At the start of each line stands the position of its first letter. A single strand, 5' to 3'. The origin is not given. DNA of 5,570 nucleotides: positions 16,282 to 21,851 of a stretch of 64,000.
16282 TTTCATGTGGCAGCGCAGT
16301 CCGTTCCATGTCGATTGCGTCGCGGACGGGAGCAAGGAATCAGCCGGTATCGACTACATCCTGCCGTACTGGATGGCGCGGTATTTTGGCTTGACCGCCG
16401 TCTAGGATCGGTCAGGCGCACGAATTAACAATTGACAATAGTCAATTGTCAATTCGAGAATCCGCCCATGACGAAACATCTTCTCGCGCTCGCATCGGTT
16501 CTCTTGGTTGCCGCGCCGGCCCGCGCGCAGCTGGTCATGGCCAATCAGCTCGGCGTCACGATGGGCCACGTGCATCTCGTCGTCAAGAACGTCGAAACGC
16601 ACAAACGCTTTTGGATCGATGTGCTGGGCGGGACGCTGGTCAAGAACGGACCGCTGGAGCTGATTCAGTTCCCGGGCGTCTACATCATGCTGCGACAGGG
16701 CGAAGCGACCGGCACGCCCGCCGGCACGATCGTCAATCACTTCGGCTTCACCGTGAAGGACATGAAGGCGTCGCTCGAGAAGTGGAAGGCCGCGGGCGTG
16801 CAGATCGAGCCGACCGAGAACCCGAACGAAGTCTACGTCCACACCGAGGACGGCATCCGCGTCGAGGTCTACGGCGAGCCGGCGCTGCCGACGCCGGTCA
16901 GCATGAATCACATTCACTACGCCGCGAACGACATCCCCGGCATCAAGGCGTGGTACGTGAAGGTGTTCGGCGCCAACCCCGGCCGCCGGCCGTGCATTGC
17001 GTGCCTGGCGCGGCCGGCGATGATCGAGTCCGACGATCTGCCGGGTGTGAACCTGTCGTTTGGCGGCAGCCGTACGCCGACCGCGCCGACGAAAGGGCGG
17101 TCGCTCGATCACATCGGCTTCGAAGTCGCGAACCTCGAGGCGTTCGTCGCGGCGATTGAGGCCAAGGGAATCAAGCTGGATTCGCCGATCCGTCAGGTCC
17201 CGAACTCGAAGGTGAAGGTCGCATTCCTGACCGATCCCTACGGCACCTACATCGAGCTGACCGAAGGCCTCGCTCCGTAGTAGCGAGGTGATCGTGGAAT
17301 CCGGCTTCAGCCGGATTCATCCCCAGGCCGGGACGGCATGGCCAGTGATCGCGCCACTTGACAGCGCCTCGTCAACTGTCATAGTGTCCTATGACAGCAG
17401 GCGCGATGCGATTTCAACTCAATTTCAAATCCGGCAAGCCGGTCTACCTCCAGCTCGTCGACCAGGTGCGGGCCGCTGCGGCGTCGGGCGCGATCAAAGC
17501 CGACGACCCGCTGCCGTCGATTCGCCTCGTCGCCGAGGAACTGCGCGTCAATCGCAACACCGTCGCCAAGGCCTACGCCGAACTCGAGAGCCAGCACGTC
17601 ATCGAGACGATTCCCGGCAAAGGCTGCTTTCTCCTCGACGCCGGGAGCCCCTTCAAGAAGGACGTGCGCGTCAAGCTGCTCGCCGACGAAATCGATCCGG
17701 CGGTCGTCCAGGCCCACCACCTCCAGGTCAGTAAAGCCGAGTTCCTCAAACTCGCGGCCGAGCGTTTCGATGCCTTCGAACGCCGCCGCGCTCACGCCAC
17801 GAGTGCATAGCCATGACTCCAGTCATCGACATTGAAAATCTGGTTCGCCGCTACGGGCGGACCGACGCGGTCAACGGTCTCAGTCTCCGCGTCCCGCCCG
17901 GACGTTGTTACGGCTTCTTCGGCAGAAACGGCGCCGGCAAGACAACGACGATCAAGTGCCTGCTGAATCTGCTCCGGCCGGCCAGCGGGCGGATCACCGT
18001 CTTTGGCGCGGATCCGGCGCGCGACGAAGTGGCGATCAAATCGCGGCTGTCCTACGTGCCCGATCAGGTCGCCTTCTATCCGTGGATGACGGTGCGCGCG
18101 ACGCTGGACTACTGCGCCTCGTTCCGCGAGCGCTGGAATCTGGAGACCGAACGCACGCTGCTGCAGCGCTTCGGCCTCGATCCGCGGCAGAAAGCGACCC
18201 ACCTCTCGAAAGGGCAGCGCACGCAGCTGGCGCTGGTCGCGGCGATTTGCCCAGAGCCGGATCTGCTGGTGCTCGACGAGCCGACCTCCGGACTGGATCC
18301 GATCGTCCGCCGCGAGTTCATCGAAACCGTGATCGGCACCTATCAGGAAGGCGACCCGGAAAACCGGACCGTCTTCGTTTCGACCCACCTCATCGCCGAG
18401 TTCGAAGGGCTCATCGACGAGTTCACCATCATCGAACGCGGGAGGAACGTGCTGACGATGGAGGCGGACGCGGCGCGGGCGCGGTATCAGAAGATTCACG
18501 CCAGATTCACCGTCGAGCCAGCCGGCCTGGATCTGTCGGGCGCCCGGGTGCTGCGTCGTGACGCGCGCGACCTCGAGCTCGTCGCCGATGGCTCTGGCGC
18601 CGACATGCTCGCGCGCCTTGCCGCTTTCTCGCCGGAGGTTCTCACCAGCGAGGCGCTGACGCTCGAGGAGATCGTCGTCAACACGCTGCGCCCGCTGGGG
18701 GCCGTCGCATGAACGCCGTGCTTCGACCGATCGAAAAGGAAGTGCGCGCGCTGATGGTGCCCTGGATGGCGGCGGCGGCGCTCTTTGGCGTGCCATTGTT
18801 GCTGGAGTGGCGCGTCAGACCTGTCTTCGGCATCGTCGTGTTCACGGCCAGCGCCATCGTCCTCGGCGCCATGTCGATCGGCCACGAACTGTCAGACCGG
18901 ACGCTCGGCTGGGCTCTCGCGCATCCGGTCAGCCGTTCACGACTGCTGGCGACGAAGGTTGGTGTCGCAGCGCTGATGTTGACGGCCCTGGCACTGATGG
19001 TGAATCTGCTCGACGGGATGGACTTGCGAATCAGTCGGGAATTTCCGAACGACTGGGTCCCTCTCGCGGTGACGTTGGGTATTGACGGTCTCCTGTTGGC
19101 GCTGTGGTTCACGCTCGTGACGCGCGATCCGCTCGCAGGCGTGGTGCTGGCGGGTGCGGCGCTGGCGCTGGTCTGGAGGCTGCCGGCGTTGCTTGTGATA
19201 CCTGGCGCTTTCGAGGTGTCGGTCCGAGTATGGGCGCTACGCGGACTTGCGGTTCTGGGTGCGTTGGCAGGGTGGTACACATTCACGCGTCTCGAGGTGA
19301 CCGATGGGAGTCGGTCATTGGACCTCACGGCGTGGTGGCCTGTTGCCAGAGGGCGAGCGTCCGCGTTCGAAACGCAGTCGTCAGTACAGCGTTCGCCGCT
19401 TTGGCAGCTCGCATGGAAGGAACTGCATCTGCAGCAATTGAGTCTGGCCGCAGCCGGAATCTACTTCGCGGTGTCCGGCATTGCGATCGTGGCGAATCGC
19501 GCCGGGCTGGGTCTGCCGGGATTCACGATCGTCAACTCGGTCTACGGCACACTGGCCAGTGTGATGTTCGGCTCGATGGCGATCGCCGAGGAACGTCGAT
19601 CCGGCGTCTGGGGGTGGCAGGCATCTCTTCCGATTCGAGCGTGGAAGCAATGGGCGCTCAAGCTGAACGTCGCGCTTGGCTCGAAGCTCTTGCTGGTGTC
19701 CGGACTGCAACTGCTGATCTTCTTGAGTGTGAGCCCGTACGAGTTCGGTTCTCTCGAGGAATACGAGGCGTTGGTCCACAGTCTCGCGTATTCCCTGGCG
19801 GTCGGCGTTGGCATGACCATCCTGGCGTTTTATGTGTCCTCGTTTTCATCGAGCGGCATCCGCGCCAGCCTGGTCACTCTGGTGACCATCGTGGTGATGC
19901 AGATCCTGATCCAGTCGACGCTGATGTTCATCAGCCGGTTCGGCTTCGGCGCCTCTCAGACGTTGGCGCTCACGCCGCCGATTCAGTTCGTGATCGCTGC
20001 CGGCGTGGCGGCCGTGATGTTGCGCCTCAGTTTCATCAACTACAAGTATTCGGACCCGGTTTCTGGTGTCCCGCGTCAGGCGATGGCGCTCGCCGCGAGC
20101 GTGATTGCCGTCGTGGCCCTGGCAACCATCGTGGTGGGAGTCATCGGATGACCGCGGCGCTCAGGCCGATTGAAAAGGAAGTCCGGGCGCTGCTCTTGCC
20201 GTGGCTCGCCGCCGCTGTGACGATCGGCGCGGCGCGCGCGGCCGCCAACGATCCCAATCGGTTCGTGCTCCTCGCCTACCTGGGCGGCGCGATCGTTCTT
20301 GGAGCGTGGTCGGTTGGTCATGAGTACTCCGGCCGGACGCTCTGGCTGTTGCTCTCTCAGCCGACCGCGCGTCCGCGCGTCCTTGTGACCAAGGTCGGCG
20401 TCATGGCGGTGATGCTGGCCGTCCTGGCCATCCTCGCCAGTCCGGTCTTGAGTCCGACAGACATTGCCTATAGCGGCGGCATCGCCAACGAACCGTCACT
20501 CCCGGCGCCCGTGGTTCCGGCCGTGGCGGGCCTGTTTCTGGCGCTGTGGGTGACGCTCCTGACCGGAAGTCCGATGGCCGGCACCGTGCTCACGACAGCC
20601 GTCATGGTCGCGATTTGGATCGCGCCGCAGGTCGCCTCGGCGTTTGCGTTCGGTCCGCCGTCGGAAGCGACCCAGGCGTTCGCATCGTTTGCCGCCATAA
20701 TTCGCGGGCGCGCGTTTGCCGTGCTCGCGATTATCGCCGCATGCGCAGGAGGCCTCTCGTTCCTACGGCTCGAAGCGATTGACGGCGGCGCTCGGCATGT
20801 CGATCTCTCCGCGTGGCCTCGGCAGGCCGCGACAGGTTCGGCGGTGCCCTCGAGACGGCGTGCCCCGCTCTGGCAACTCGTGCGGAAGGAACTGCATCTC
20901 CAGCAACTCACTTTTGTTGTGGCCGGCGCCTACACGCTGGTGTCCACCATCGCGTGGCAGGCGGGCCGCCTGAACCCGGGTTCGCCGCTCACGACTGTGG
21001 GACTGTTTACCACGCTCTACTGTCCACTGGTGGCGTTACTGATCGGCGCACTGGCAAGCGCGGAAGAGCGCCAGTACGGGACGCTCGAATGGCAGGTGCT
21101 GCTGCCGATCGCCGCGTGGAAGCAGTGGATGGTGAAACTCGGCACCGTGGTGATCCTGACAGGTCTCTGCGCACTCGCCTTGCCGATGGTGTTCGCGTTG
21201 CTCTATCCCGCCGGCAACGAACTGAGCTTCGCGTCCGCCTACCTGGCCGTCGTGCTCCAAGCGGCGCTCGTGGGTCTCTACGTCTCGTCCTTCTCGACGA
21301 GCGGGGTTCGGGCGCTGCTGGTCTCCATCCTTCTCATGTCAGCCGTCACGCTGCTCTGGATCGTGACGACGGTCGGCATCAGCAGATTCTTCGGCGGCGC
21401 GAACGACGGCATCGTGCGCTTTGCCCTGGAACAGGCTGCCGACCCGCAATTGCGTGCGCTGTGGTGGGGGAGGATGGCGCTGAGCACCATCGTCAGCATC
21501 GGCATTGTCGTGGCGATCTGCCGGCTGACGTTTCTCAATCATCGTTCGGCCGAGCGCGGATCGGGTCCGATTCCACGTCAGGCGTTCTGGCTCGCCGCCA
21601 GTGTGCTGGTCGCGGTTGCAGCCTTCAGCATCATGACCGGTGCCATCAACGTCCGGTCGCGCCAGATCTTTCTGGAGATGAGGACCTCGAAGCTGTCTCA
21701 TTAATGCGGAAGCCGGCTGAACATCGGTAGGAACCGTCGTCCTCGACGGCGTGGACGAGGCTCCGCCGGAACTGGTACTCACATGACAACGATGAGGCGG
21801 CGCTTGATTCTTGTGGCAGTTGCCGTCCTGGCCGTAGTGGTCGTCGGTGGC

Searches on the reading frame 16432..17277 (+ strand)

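Call 17: search_protein_families(library=pfam, proteins=[window:16432-17277:+], max_evalue=0.001)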
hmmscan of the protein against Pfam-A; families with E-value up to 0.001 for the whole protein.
window:16432-17277:+ (282 aa): 4 families
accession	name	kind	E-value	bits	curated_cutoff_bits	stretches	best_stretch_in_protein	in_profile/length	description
PF00903.31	Glyoxalase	-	6.3e-18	65.8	20.6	2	158-276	2-121/121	Glyoxalase/Bleomycin resistance protein/Dioxygenase superfamily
PF13669.12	Glyoxalase_4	-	2.4e-16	60.4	27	2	159-265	1-109/109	Glyoxalase/Bleomycin resistance protein/Dioxygenase superfamily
PF18029.7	Glyoxalase_6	-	8e-07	30.1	23.6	0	51-124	6-82/106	Glyoxalase-like domain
PF12681.13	Glyoxalase_2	-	0.00015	22.1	30.1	0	227-280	64-117/118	Glyoxalase-like domain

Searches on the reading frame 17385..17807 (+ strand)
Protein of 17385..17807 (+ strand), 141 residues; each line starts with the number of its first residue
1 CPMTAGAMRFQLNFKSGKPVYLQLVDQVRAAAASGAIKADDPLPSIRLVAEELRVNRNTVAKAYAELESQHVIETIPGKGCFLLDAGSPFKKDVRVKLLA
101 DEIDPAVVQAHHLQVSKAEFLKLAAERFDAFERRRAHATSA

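Call 17: search_protein_families(library=pfam, proteins=[window:17385-17807:+], max_evalue=0.001)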
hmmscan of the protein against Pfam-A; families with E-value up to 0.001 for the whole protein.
window:17385-17807:+ (141 aa): 1 family
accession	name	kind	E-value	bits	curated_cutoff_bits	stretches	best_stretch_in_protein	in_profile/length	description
PF00392.27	GntR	-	1.1e-12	47.9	27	1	21-82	2-63/64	Bacterial regulatory proteins, gntR family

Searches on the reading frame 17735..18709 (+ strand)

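Call 17: search_protein_families(library=pfam, proteins=[window:17735-18709:+], max_evalue=0.001)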
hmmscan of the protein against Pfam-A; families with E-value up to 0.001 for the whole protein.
window:17735-18709:+ (325 aa): 2 families
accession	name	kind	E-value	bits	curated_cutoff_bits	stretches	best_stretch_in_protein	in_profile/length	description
PF00005.33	ABC_tran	-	7.1e-26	91.9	25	1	47-185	2-137/137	ABC transporter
PF13304.12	AAA_21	-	6.6e-13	49.8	27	1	152-218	233-298/304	AAA domain, putative AbiEii toxin, Type IV TA system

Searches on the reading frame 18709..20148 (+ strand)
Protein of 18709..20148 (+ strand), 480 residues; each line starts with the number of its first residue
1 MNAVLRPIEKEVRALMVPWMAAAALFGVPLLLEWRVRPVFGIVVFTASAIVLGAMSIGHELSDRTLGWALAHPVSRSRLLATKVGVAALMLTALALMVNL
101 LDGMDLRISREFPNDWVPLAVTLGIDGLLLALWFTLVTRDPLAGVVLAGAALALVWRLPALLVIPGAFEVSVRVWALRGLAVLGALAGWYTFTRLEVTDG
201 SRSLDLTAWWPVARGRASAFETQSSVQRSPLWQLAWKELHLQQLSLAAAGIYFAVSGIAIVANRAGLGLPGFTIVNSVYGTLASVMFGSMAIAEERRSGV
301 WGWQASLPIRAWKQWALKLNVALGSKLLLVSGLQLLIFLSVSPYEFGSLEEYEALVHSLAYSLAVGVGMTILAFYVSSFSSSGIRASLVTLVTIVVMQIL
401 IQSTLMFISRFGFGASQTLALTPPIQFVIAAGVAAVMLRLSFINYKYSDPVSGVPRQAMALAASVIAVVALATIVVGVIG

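Call 17: search_protein_families(library=pfam, proteins=[window:18709-20148:+], max_evalue=0.001)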
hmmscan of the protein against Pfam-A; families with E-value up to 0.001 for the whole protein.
window:18709-20148:+ (480 aa): 1 family
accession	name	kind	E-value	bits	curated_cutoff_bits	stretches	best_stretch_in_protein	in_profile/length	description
PF12679.13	ABC2_membrane_2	-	1.4e-05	24.9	27.2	1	43-137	81-141/283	ABC-2 family transporter protein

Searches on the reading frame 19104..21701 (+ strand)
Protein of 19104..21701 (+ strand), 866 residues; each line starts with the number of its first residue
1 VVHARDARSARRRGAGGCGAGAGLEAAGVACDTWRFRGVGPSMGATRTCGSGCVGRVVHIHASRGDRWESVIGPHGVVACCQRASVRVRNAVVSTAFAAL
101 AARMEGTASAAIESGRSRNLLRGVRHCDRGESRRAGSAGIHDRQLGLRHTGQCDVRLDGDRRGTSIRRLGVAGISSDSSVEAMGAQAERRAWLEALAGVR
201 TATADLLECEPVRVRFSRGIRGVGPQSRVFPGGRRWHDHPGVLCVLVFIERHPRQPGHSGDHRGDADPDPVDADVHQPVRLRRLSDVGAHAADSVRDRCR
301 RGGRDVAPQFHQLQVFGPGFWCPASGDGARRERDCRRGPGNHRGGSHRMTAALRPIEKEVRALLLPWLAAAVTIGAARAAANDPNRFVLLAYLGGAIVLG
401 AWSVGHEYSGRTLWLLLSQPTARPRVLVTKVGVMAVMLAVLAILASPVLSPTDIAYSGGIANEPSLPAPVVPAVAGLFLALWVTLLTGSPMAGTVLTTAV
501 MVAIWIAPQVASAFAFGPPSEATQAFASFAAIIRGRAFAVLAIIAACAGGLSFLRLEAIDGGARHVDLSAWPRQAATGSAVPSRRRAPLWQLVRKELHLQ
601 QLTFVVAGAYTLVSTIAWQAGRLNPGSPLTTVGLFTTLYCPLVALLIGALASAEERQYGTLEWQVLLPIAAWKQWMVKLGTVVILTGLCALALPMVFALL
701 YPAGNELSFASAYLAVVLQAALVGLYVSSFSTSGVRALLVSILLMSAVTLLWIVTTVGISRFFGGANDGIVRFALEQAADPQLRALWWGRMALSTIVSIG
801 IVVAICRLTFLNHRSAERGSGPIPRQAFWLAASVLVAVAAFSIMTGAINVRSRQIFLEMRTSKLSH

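Call 17: search_protein_families(library=pfam, proteins=[window:19104-21701:+], max_evalue=0.001)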
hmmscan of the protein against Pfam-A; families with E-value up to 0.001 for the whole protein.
window:19104-21701:+ (866 aa): 1 family
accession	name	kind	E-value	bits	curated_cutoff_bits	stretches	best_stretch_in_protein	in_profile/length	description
PF12679.13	ABC2_membrane_2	-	1.8e-10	41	27.2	2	500-760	23-207/283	ABC-2 family transporter protein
